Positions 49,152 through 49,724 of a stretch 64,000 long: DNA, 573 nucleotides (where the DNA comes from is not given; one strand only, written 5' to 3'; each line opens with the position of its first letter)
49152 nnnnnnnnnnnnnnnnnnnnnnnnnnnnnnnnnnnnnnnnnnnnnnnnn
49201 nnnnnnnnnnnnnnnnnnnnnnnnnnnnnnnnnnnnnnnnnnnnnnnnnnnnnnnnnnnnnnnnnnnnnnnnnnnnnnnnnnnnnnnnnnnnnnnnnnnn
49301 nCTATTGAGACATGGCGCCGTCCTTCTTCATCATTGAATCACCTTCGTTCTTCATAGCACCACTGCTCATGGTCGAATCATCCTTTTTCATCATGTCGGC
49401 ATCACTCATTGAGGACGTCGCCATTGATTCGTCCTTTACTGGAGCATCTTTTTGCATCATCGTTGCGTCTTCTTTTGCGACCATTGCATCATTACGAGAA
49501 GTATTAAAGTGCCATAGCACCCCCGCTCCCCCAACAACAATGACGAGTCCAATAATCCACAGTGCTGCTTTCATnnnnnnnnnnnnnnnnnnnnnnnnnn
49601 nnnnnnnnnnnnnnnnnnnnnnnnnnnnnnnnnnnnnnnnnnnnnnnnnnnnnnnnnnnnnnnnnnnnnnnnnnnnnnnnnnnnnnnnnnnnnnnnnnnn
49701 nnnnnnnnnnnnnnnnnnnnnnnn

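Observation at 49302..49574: Met-rich small secreted protein immediately upstream of ccdA/tlpA/msrAB: candidate sacrificial methionine sink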

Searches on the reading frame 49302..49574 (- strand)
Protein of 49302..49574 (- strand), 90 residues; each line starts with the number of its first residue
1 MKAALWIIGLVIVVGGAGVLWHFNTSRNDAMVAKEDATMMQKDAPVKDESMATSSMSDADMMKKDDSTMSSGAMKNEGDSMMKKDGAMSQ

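Call 4: search_protein_families(library=pfam, proteins=[window:49302-49574:-], max_evalue=0.01)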
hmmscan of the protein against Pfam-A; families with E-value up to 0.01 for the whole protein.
window:49302-49574:- (90 aa): 0 families

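Call 5: search_protein_families(library=ncbifam, proteins=[window:49302-49574:-], max_evalue=1)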
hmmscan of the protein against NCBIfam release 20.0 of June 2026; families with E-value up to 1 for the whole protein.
window:49302-49574:- (90 aa): 2 families
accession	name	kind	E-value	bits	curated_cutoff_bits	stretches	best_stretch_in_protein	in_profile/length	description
NF033512.1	T2SS_chap_CpaB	equivalog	0.0081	16.1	90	1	3-70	2-68/206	metalloprotease secretion chaperone CpaB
NF004285.1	PRK05696.1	equivalog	0.035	13.9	179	1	5-49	23-67/171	flagellar basal body-associated protein FliL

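Call 9: find_homologous_proteins(query=window:49302-49574:-, max_evalue=0.01)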
Query window:49302-49574:- (90 aa): 1 proteins with E <= 0.01 among 5 candidates.
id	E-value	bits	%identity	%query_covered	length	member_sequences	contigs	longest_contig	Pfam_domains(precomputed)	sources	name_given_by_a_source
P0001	9.1e-49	180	100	100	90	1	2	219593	-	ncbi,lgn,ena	-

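Call 10: find_encoding_contigs(protein=window:49302-49574:-, flank=8000, max_places=10)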
Protein window:49302-49574:- (90 aa): 3 contigs read that carry it; 1 place shown.
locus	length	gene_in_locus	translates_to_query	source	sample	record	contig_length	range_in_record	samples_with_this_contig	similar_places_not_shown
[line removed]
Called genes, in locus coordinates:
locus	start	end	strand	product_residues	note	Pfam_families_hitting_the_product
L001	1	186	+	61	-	?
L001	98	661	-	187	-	-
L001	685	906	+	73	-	-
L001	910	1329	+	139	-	-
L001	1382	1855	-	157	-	-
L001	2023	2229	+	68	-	PF12844:HTH_19, PF13560:HTH_31 (weak), PF01381:HTH_3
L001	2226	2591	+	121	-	-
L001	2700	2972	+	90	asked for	-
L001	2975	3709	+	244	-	-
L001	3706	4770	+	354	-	PF00578:AhpC-TSA, PF08534:Redoxin, PF13905:Thioredoxin_8 (weak), PF17991:Thioredoxin_10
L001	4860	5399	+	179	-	PF01625:PMSR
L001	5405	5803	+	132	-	PF01641:SelR, PF24046:At4g08330 (faint)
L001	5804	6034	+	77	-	?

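Call 37: find_homologous_proteins(query=A2, max_evalue=0.001)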
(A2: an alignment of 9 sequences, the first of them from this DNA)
Query A2 (9 sequences) (90 aa, profile of the alignment): 20 proteins with E <= 0.001 among 3915 candidates.
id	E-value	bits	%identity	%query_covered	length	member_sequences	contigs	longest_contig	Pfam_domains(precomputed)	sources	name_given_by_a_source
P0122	6.4e-24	102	38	88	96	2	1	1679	-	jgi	jgi:flagellar basal body-associated protein FliL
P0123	1.1e-23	101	38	88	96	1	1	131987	-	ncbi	-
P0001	4.6e-20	89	100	100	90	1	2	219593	-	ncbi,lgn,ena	-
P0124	1.9e-13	68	42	26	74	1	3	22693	-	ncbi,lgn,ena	-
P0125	5.6e-13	67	38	26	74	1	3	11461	-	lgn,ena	-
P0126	2.1e-10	58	31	93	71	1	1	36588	-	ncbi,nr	ncbi:MAG: hypothetical protein NUV60_01605 [Patescibacteria group bacterium]|nr:hypothetical protein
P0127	7.0e-10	57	25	69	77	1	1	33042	-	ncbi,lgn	-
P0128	4.6e-9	54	37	93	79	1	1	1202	-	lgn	-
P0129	1.2e-7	50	36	89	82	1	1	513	-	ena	-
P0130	4.6e-7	48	44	18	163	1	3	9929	PF00085.27,PF13098.14,PF00578.28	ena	-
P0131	9.4e-7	47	36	82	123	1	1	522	-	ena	-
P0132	2.9e-5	42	34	96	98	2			-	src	-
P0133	3.9e-5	42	21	87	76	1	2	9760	-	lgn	-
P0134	1.1e-4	40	36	90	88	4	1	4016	-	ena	-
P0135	1.1e-4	40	21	87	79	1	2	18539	-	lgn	-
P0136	2.6e-4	39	40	96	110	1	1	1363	-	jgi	jgi:hypothetical protein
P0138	5.6e-4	38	83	7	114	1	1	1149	-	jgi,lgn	jgi:hypothetical protein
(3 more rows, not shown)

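Call 39: find_encoding_contigs(protein=P0135, flank=5000, max_places=2)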
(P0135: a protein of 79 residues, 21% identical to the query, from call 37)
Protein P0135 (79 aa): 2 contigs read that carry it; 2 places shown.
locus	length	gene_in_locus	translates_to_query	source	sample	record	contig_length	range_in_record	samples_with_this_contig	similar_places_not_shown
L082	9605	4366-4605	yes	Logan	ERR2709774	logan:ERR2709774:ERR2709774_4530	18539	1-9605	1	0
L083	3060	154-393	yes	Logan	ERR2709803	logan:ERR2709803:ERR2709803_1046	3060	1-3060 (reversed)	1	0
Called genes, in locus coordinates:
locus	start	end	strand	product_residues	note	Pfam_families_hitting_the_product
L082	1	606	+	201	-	?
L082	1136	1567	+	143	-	PF00903:Glyoxalase, PF06983:3-dmu-9_3-mt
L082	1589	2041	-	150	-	PF11188:DUF2975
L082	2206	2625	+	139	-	PF08570:DUF1761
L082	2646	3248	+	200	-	PF01872:RibD_C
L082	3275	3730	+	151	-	PF08818:DUF1801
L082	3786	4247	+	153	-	-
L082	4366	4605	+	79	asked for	-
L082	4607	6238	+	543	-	PF02683:DsbD_TM, PF13386:DsbD_2, PF00578:AhpC-TSA, PF08534:Redoxin, PF13905:Thioredoxin_8, PF17991:Thioredoxin_10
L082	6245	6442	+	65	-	PF12844:HTH_19, PF01381:HTH_3, PF13560:HTH_31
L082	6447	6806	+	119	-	-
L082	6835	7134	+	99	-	PF13376:OmdA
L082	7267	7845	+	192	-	-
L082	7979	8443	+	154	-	PF11188:DUF2975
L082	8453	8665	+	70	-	PF13443:HTH_26, PF01381:HTH_3 (weak)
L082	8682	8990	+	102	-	-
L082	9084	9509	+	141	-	PF00072:Response_reg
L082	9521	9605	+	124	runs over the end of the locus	PF00903:Glyoxalase, PF22677:Ble-like_N (weak)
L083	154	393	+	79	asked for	-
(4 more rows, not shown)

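Call 40: find_encoding_contigs(protein=P0127, flank=5000, max_places=2)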
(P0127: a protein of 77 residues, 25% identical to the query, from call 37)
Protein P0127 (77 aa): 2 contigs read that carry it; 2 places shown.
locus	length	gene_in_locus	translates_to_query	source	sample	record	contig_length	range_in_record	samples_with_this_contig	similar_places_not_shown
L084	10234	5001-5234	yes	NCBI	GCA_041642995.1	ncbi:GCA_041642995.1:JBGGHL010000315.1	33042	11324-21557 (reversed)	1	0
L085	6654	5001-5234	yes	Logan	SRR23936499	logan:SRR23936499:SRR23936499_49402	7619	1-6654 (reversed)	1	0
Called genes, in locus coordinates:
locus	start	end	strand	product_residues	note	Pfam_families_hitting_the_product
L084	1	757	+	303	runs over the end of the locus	PF00246:Peptidase_M14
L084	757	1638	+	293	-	PF00246:Peptidase_M14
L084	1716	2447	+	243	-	PF00929:RNase_T, PF01612:DNA_pol_A_exo1 (weak), PF20600:ExoX-like_C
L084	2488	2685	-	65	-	-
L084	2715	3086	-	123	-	-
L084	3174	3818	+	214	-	PF02698:DUF218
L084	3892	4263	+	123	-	-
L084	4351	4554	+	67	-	PF24250:HVO_2718 (weak), PF12844:HTH_19, PF01381:HTH_3, PF13413:HTH_25 (weak), PF13560:HTH_31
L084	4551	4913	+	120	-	-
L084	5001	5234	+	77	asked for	-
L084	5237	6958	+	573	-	PF08534:Redoxin, PF00578:AhpC-TSA, PF13905:Thioredoxin_8, PF17991:Thioredoxin_10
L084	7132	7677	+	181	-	PF01625:PMSR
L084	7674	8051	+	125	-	PF01641:SelR, PF24046:At4g08330 (faint)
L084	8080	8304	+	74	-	PF09834:DUF2061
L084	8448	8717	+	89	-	-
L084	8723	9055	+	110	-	-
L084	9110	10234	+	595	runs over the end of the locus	PF13185:GAF_2, PF00512:HisKA, PF02518:HATPase_c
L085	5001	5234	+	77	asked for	-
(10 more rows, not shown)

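Call 41: find_encoding_contigs(protein=P0134, flank=5000, max_places=2)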
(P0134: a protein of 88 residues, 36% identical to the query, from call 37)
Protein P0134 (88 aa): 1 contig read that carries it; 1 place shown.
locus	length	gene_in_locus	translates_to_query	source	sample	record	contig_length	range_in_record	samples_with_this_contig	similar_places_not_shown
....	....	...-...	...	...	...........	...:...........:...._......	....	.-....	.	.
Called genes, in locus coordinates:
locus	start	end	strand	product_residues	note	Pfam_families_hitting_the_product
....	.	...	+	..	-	?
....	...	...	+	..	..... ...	-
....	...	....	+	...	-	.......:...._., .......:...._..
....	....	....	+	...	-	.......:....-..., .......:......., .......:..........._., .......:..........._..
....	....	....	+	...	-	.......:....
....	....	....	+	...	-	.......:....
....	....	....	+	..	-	?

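Call 58: search_protein_representatives(alignment_id=A3)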
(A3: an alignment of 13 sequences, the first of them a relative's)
Query: 13 sequences, 82 profile positions. Proteins with E-value up to 0.001 (for the whole library): 142; up to 1e-10: 12; up to 1e-30: 0. The best 142 are listed.
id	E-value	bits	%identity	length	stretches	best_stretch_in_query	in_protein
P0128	2.2e-22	95.3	-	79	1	2-78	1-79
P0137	8.4e-18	80.7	-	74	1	1-77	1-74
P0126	8.9e-17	77.4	-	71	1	2-67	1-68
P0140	1.1e-15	73.8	-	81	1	2-82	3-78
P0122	2.1e-15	73.0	-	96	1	2-78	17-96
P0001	7.3e-14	68.0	-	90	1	1-82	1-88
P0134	1.1e-13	67.4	-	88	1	2-82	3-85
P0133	1.2e-13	67.3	-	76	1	2-78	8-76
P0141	2.9e-12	62.9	-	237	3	7-80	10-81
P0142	5.4e-12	62.0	-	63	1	2-61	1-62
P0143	3.0e-11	59.6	-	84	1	5-82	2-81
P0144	8.4e-11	58.2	-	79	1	2-78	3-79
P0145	1.2e-10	57.7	-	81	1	1-81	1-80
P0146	4.4e-10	55.9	-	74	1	1-78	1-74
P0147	2.7e-09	53.4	-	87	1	2-81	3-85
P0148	6.4e-09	52.2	-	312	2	7-67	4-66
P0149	1.4e-08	51.1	-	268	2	2-70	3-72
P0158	5.9e-08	49.1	-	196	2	1-82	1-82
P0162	1.3e-07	48.0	-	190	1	2-79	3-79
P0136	2.5e-07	47.1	-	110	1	1-82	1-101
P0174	2.4e-06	43.9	-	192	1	5-80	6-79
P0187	7.6e-06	42.3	-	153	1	2-58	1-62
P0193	1.3e-05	41.6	-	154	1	3-69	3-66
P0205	3.1e-05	40.4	-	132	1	2-62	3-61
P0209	4.4e-05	39.9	-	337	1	6-66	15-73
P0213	5.9e-05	39.5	-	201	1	4-67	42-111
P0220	9.1e-05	38.9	-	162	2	5-78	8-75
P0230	1.7e-04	38.0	-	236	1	9-80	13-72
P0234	2.4e-04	37.5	-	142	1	5-78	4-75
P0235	2.5e-04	37.5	-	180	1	2-78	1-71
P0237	2.5e-04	37.5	-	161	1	6-75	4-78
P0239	3.2e-04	37.1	-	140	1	11-80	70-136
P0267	7.5e-04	35.9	-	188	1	3-79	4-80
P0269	7.9e-04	35.9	-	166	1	1-67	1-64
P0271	8.5e-04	35.8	-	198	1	13-80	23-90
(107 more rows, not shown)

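Call 63: search_protein_families(library=pfam, proteins=[P0158, P0162, P0174, P0187, P0193, P0205, P0213, P0230, P0234, P0235], max_evalue=0.01)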
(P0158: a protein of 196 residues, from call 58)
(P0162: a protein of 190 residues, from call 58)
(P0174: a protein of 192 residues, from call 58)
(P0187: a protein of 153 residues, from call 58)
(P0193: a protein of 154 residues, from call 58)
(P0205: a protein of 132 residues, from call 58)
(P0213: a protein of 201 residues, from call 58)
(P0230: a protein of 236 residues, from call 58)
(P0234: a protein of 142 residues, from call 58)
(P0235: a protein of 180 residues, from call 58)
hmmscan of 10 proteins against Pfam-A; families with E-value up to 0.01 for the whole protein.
P0158 (196 aa): 1 family
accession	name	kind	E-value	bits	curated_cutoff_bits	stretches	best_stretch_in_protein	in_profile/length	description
PF01471.23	PG_binding_1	-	9.2e-09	35.8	23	1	94-153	1-57/57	Putative peptidoglycan binding domain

P0162 (190 aa): 1 family
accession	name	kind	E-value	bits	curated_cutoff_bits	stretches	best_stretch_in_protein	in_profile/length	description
PF03640.20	Lipoprotein_15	-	1.3e-30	105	24.4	2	146-189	1-47/47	Secreted repeat of unknown function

P0174 (192 aa): 1 family
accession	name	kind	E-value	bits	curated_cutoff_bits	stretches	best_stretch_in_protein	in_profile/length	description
PF10099.14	RskA_C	-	2.6e-07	31.4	29.4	1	93-181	45-130/135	Anti-sigma-K factor rskA, C-terminal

P0187 (153 aa): 2 families
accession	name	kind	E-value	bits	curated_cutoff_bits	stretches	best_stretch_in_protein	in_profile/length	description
PF13473.12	Cupredoxin_1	-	1.1e-08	35.5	27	1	61-146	20-102/104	Cupredoxin-like domain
PF00127.26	Copper-bind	-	1.3e-06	29.1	21.2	1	64-151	5-98/99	Copper binding proteins, plastocyanin/azurin family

P0193 (154 aa): 4 families
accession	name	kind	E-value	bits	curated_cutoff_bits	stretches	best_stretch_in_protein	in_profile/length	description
PF00127.26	Copper-bind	-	1.3e-10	42.1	21.2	1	68-154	5-99/99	Copper binding proteins, plastocyanin/azurin family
PF13473.12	Cupredoxin_1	-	2.1e-09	37.7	27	1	63-153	18-104/104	Cupredoxin-like domain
PF07731.20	Cu-oxidase_2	-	2e-07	31.3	20.4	1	105-154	85-134/137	Multicopper oxidase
PF07732.21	Cu-oxidase_3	-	8.4e-07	29.5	21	1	81-154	28-115/119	Multicopper oxidase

P0205 (132 aa): 0 families

P0213 (201 aa): 2 families
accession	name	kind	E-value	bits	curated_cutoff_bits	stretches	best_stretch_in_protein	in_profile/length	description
PF18884.5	TSP3_bac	-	1.2e-13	51.1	25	2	154-176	1-22/22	Bacterial TSP3 repeat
PF03495.19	Binary_toxB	-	0.0043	17.7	25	0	132-193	2-64/78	Clostridial binary toxin B/anthrax toxin PA Ca-binding domain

P0230 (236 aa): 1 family
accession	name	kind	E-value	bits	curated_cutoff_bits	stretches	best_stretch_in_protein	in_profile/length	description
PF04264.18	YceI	-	2.4e-07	31.7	23.7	1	79-234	6-150/150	YceI-like domain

P0234 (142 aa): 3 families
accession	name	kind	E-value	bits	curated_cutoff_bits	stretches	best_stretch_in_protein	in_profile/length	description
PF12685.13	SpoIIIAH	-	0.00088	19.7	30.6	1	7-106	4-68/191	SpoIIIAH-like protein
PF00029.24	Connexin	-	0.0042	17.3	31.3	1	7-70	79-142/225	Connexin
PF14851.11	FAM176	-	0.009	16.3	31.5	0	8-79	34-105/152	FAM176 family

P0235 (180 aa): 2 families
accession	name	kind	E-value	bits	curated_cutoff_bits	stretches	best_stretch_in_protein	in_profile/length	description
PF00127.26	Copper-bind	-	0.0003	21.6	21.2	1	78-165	5-83/99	Copper binding proteins, plastocyanin/azurin family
PF13473.12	Cupredoxin_1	-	0.00041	20.8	27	1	73-110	18-57/104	Cupredoxin-like domain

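Call 64: search_protein_families(library=pfam, proteins=[P0237, P0267, P0269, P0271, P0220, P0239, P0141, P0148, P0149, P0209], max_evalue=0.01)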
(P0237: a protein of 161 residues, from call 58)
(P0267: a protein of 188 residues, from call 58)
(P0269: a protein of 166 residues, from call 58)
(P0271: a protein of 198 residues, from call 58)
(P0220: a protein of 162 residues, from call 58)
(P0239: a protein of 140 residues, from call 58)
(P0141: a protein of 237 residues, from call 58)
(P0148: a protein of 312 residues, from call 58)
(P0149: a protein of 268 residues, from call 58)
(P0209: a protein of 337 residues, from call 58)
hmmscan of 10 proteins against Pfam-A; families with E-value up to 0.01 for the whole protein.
P0237 (161 aa): 5 families
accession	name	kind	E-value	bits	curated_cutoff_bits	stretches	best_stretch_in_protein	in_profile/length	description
PF00127.26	Copper-bind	-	1.9e-09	38.2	21.2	1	76-157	9-98/99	Copper binding proteins, plastocyanin/azurin family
PF13473.12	Cupredoxin_1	-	6.5e-07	29.8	27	1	66-157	17-104/104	Cupredoxin-like domain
PF07731.20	Cu-oxidase_2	-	3.1e-06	27.4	20.4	1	119-158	95-134/137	Multicopper oxidase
PF21141.3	T6PP_C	-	0.005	16.6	26.7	1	17-101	61-143/267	Trehalose-6-phosphate phosphatase, C-terminal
PF00116.26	COX2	-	0.0071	16.7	22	0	61-142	25-103/120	Cytochrome C oxidase subunit II, periplasmic domain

P0267 (188 aa): 1 family
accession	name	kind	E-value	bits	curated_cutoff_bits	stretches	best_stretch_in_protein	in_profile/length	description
PF03640.20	Lipoprotein_15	-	1.7e-30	104.7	24.4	2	147-187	4-47/47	Secreted repeat of unknown function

P0269 (166 aa): 1 family
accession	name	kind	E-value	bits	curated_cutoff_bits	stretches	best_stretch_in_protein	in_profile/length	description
PF20606.3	DUF6799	-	2.3e-14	53.3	26.8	1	68-128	3-63/63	Domain of unknown function (DUF6799)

P0271 (198 aa): 1 family
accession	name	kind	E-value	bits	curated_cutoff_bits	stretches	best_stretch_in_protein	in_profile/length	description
PF04234.18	CopC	-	7.8e-12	46.5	23.3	1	99-190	3-92/92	CopC domain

P0220 (162 aa): 2 families
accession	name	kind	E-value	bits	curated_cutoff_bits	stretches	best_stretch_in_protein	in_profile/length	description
PF08391.16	Ly49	-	0.0046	17.9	31.5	1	6-90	10-95/119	Ly49-like protein, N-terminal region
PF15048.11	OSTbeta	-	0.0092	16.5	27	0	5-83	39-114/122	Organic solute transporter subunit beta protein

P0239 (140 aa): 0 families

P0141 (237 aa): 3 families
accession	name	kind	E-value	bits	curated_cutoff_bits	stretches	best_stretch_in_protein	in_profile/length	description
PF00578.27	AhpC-TSA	-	2e-07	31.5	26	1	133-191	16-75/124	AhpC/TSA family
PF00085.26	Thioredoxin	-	7e-06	26.4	23.5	1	129-192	4-67/103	Thioredoxin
PF08534.16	Redoxin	-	4.5e-05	23.7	26.6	1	134-192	20-80/148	Redoxin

P0148 (312 aa): 6 families
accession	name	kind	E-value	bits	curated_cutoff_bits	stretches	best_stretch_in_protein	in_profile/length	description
PF00085.26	Thioredoxin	-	1.3e-09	38.5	23.5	1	221-311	17-101/103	Thioredoxin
PF00578.27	AhpC-TSA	-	9e-08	32.5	26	1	216-283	19-85/124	AhpC/TSA family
PF13098.12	Thioredoxin_2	-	6.6e-06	26.9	27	1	223-308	6-100/104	Thioredoxin-like domain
PF08534.16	Redoxin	-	4.6e-05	23.7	26.6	1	217-293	23-96/148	Redoxin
PF13905.12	Thioredoxin_8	-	0.00029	21.6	27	1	225-266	4-47/94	Thioredoxin-like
PF06110.17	TXD17-like_Trx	-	0.0047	17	23.1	1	232-270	36-74/119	Thioredoxin domain-containing protein 17-like, thioredoxin domain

P0149 (268 aa): 7 families
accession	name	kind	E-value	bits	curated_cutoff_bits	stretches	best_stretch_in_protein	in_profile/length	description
PF00085.26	Thioredoxin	-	4.6e-10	39.9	23.5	1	178-267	13-101/103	Thioredoxin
PF20606.3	DUF6799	-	5.6e-10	39.3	26.8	1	73-132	3-63/63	Domain of unknown function (DUF6799)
PF13098.12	Thioredoxin_2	-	0.0013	19.5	27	1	184-256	6-93/104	Thioredoxin-like domain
PF08534.16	Redoxin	-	0.0016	18.6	26.6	0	160-202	3-48/148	Redoxin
PF13905.12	Thioredoxin_8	-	0.0035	18.1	27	0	186-233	4-53/94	Thioredoxin-like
PF13899.12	Thioredoxin_7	-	0.0046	17.5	27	0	178-205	12-39/83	Thioredoxin-like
PF00578.27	AhpC-TSA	-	0.0089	16.4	26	0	176-253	17-97/124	AhpC/TSA family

P0209 (337 aa): 8 families
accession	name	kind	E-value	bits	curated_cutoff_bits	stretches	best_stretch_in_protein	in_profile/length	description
PF00085.26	Thioredoxin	-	3e-11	43.7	23.5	1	228-321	4-90/103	Thioredoxin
PF10099.14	RskA_C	-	4.1e-10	40.5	29.4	1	16-183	5-130/135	Anti-sigma-K factor rskA, C-terminal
PF00578.27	AhpC-TSA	-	1.1e-07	32.3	26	1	234-286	23-71/124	AhpC/TSA family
PF08534.16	Redoxin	-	6.6e-05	23.2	26.6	1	232-290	19-76/148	Redoxin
PF13098.12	Thioredoxin_2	-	0.00096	19.9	27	1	238-305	2-78/104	Thioredoxin-like domain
PF13728.12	TraF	-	0.0046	17.2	23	0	241-302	129-192/224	F plasmid transfer operon protein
PF13905.12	Thioredoxin_8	-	0.0053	17.5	27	0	242-274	2-35/94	Thioredoxin-like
PF15807.10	MAP17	-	0.0054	17.2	29.6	0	16-74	36-98/122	Membrane-associated protein 117 kDa, PDZK1-interacting protein 1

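Call 71: predict_structure(alignment_id=A4)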
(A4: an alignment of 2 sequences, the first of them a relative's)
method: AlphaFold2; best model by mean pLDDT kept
length: 167 residues; sequences in the alignment: 2
mean_pLDDT: 70.5   pTM: 0.57
mean pLDDT of the five models: 70.5, 69.7, 68.9, 68.1, 67.3
residues with pLDDT >= 90: 43; 70-90: 57; 50-70: 10; < 50: 57
segments of 3 or more residues with pLDDT < 50: 5-7, 9-29, 32-62
pLDDT, mean of each block of 10 residues (from residue 1): 47 38 42 44 41 44 71 85 86 88 89 91 94 91 90 79 77
secondary structure, 60 per line:
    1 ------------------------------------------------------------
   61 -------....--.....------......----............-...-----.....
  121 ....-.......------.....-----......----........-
elements in order: E68-71 H74-78 E85-90 H95-106 E116-121 H126-132 E139-143 E149-154 H159-166

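Call 73: fold_search(model_id=the predicted structure, library=pdb)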
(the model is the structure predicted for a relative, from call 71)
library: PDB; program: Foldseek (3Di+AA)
matches with E <= 10: 1082; with E <= 0.001: 221
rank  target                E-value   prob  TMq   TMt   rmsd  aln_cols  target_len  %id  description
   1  4xhm_A                4.5e-06  1.00  0.51  0.75   2.7       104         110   19  Archaeoglobus fulgidus thioredoxin 3 M60H (released 2015-04-29)
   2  5zf2                  7.1e-06  1.00  0.47  0.72   2.7       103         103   26  Crystal structure of Trxlp from Edwardsiella tarda EIB202 (released 2019-03-06)
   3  4xhm_B                7.6e-06  1.00  0.52  0.76   2.2       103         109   20  Archaeoglobus fulgidus thioredoxin 3 M60H (released 2015-04-29)
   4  6kil                  2.5e-05  1.00  0.50  0.71   3.1       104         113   23  N21Q mutant thioredoxin from Halobacterium salinarum NRC-1 (released 2020-01-15)
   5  7d6l                  2.8e-05  1.00  0.50  0.58   2.4       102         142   18  Crystal structure of Trx2 from D. radiodurans R1 (released 2021-10-13)
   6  9ncl                  3.7e-05  1.00  0.50  0.76   2.7       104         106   20  Arsenic treated Treponema pallidum thioredoxin strain Nichols (released 2026-02-11)
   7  1xw9_A                4.2e-05  1.00  0.49  0.73   2.6       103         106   22  Drosophila thioredoxin, oxidized, P21 (released 2004-11-16)
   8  7wge_B                4.8e-05  1.00  0.51  0.76   2.5       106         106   24  Human NLRP1 complexed with thioredoxin (released 2023-07-05)
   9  2diy_MODEL_1_A        5.4e-05  1.00  0.51  0.64   6.6       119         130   19  The solution structure of the thioredoxin domain of human Thioredoxin-like protein 2 (released 2007-04-03)
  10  6zmu_D                5.8e-05  1.00  0.50  0.75   2.4       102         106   22  Crystal structure of the germline-specific thioredoxin protein Deadhead (Thioredoxin-1) from Drospohila melanogaster,  (released 2020-10-21)
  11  2j23_A                5.8e-05  1.00  0.48  0.66   3.5       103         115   24  Cross-reactivity and crystal structure of Malassezia sympodialis Thioredoxin (Mala s 13), a member of a new pan-allerg (released 2006-11-22)
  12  7ool_B                5.8e-05  1.00  0.44  0.65   3.6       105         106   19  Crystal structure of a Candidatus photodesmus katoptron thioredoxin chimera containing an ancestral loop (released 2021-11-10)
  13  1ti3_MODEL_1_A        6.2e-05  1.00  0.50  0.71   2.7       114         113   25  Solution structure of the Thioredoxin h1 from poplar, a CPPC active site variant (released 2004-12-14)
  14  7xao_A                6.6e-05  1.00  0.50  0.75   2.8       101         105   20  Crystal structure of thioredoxin 1 (released 2022-06-01)
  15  2ypm                  6.6e-05  1.00  0.48  0.73   2.6       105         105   22  Crystal Structure of Ancestral Thioredoxin Relative to Last Animal and Fungi Common Ancestor (LAFCA) from the Precambria (released 2013-08-21)
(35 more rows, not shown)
